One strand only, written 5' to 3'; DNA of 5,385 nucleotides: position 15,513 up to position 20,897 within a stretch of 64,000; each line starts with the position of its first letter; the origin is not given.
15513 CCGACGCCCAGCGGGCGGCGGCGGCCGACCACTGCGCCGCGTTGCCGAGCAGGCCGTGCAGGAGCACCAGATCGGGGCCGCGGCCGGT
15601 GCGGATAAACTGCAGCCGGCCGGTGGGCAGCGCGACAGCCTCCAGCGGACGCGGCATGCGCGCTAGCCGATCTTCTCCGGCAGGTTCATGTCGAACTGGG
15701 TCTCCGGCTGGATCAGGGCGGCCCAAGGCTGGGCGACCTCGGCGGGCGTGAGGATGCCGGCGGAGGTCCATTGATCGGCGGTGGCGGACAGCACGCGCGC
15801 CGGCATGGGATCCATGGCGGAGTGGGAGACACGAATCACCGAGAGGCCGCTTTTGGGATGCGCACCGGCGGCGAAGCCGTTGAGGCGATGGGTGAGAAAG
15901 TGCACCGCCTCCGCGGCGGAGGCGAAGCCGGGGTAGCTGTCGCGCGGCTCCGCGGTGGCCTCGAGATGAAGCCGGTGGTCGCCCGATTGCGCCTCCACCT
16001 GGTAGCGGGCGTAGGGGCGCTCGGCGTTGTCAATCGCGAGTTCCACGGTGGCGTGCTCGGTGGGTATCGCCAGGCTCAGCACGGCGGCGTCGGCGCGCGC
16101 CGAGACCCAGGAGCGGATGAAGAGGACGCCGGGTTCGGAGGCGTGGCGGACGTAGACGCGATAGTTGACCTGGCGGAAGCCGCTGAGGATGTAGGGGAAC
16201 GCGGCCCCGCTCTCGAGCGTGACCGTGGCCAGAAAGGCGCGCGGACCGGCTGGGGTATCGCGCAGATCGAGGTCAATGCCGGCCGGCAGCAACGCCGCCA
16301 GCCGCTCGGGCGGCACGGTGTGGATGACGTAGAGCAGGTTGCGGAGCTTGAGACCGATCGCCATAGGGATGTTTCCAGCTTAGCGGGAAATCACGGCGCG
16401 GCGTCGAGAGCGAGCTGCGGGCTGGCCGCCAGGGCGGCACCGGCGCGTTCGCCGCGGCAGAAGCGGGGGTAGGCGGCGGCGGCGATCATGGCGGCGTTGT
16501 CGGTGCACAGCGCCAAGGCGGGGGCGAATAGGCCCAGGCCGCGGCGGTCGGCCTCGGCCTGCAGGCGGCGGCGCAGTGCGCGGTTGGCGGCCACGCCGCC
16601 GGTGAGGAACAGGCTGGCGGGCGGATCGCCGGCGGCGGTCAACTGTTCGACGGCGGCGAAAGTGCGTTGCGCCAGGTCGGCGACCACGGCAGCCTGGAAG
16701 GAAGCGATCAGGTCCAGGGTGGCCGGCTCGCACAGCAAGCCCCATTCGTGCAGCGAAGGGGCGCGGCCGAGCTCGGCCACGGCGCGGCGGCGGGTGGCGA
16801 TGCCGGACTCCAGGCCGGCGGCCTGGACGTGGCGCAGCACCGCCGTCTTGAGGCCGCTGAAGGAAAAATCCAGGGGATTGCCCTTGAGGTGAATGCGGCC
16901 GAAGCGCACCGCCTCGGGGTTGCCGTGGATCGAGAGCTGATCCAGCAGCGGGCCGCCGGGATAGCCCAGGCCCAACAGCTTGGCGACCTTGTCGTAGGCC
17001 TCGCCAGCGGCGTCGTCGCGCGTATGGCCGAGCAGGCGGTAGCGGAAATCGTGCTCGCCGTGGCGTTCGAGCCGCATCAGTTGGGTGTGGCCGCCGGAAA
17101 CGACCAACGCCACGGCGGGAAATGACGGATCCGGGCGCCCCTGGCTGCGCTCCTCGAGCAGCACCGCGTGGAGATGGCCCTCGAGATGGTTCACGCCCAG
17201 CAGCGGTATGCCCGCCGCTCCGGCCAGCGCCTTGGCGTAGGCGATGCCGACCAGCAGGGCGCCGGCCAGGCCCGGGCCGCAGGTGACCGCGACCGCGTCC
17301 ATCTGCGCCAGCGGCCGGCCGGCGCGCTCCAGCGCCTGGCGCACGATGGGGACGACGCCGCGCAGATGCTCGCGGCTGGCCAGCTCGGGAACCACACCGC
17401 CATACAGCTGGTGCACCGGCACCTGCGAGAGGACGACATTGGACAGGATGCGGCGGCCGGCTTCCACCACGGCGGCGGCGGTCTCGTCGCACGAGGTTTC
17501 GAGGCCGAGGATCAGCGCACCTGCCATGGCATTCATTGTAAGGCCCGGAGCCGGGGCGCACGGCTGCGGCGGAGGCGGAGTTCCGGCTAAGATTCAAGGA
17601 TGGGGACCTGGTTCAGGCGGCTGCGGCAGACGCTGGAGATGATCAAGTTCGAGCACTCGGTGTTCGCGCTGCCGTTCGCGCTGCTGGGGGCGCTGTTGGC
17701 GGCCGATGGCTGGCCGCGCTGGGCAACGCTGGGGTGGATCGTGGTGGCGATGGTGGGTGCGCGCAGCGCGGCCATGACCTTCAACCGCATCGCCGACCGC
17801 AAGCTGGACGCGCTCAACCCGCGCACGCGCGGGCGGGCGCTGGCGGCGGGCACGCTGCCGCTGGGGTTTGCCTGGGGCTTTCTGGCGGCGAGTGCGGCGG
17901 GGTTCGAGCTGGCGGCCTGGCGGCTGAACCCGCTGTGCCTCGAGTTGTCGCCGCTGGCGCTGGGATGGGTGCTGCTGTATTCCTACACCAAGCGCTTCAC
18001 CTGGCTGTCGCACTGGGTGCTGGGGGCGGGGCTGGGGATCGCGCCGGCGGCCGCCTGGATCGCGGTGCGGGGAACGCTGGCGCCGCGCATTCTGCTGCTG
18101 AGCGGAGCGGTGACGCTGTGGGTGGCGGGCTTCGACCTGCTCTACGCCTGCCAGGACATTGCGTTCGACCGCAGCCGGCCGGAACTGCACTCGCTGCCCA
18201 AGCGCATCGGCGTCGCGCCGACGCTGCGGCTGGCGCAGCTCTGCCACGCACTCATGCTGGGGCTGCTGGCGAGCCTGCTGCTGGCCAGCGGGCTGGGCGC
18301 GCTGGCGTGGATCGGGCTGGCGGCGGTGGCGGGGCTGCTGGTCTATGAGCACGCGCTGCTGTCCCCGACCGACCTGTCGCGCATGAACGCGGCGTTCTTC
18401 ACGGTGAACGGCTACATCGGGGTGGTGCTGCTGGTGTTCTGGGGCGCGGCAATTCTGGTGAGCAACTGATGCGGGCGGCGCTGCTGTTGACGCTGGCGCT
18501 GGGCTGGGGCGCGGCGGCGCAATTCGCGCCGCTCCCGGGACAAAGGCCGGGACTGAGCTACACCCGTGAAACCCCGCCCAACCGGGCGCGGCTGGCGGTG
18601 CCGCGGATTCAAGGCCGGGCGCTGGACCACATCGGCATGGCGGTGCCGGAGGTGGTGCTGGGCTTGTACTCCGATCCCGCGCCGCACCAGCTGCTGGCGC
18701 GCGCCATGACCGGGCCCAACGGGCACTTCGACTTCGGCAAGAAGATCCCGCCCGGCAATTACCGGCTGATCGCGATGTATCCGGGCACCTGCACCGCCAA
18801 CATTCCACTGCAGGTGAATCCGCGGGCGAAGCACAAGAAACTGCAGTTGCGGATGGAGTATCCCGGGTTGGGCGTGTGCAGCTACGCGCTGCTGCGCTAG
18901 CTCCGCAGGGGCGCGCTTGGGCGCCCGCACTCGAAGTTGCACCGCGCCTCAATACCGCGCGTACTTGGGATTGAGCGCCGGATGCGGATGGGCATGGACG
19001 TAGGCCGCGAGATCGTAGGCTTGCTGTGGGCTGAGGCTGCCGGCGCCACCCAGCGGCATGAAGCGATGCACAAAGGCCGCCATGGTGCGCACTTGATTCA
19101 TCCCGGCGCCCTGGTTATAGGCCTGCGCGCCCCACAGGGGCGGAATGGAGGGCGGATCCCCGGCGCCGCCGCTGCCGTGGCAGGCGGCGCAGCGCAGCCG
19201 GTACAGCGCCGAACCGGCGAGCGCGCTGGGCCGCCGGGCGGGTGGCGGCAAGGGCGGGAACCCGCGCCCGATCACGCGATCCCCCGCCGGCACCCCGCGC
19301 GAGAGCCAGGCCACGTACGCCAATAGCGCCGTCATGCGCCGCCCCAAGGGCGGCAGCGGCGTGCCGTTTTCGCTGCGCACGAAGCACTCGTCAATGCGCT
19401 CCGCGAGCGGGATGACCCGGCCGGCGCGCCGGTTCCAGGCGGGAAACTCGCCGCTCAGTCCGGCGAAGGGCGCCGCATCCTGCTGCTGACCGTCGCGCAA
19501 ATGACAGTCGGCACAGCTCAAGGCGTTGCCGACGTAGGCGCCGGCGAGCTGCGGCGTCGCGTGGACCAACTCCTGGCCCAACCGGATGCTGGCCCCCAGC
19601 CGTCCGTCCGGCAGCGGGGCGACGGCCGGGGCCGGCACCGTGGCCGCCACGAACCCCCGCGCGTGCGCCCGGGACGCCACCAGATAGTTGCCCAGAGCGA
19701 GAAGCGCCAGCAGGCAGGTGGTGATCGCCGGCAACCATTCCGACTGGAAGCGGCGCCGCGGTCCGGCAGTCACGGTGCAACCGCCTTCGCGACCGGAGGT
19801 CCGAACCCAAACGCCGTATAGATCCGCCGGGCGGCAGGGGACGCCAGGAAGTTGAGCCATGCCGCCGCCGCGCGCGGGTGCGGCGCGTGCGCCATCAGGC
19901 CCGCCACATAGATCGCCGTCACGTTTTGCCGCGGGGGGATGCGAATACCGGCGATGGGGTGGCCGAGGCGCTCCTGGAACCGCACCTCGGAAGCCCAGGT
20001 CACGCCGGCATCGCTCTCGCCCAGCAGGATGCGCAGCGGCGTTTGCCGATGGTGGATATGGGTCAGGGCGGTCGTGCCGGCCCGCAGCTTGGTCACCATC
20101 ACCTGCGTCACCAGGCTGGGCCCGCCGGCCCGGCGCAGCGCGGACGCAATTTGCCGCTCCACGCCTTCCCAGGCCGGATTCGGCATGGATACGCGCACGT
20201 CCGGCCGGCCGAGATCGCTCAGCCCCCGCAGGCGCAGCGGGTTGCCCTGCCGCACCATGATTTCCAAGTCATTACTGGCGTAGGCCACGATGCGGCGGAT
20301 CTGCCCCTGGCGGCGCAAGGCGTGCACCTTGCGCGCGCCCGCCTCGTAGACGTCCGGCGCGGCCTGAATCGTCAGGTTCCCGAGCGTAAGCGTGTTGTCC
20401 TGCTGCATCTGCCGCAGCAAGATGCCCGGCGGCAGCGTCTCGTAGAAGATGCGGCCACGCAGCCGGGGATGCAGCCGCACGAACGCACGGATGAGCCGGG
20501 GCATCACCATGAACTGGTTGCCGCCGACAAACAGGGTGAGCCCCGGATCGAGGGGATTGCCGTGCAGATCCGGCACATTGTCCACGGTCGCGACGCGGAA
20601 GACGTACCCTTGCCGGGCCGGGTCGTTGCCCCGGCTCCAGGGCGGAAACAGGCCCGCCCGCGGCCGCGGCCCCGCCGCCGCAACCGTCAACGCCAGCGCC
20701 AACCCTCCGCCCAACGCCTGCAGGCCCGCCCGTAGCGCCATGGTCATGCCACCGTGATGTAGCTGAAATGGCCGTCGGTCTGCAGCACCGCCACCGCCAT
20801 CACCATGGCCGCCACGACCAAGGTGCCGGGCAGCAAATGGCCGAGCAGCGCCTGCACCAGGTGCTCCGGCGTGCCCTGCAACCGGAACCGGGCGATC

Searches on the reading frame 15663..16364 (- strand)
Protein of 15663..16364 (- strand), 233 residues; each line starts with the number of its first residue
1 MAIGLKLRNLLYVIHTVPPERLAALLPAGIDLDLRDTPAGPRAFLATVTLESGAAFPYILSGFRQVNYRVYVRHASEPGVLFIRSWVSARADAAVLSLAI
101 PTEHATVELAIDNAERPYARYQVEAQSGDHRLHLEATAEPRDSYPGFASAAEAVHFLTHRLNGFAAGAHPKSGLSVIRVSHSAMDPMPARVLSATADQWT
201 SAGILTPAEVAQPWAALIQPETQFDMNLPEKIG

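Call 57: search_protein_families(library=pfam, proteins=[window:15663-16364:-], max_evalue=0.0001)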
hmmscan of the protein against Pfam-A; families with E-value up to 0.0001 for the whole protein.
window:15663-16364:- (233 aa): 1 family
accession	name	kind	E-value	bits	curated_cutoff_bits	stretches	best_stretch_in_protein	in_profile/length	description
PF09844.14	DUF2071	-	7.1e-18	65.4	27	1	7-209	4-200/212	Uncharacterized conserved protein (COG2071)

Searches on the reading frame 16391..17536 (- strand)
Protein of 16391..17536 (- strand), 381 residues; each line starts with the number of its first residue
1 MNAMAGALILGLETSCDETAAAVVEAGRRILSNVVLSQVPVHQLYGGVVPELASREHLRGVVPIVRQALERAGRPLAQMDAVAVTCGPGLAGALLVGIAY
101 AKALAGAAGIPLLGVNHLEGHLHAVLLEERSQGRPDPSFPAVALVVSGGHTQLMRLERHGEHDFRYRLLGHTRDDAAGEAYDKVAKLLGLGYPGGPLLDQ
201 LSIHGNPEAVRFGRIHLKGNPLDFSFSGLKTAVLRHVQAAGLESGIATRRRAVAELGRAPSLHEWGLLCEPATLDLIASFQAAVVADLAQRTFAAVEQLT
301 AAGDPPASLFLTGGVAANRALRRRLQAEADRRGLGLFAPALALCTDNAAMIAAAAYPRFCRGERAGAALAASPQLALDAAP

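Call 57: search_protein_families(library=pfam, proteins=[window:16391-17536:-], max_evalue=0.0001)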
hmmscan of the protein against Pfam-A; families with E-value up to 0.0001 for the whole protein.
window:16391-17536:- (381 aa): 1 family
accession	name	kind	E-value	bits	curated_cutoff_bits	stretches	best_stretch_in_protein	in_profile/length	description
PF00814.31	TsaD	-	1.4e-80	271.2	24.8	1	30-352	2-263/264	tRNA N6-adenosine threonylcarbamoyltransferase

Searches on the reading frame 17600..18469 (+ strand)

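Call 57: search_protein_families(library=pfam, proteins=[window:17600-18469:+], max_evalue=0.0001)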
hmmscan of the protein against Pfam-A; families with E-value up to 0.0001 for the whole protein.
window:17600-18469:+ (289 aa): 1 family
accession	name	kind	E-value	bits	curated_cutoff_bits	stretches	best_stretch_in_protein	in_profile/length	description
PF01040.23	UbiA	-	2.2e-50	171.7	34.2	1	23-268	1-247/250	UbiA prenyltransferase family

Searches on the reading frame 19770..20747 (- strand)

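Call 57: search_protein_families(library=pfam, proteins=[window:19770-20747:-], max_evalue=0.0001)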
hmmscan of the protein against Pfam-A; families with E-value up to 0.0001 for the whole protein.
window:19770-20747:- (325 aa): 1 family
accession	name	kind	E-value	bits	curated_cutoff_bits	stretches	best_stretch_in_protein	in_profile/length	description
PF13531.11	SBP_bac_11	-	5.1e-39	134.8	25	1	70-315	1-226/227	Bacterial extracellular solute-binding protein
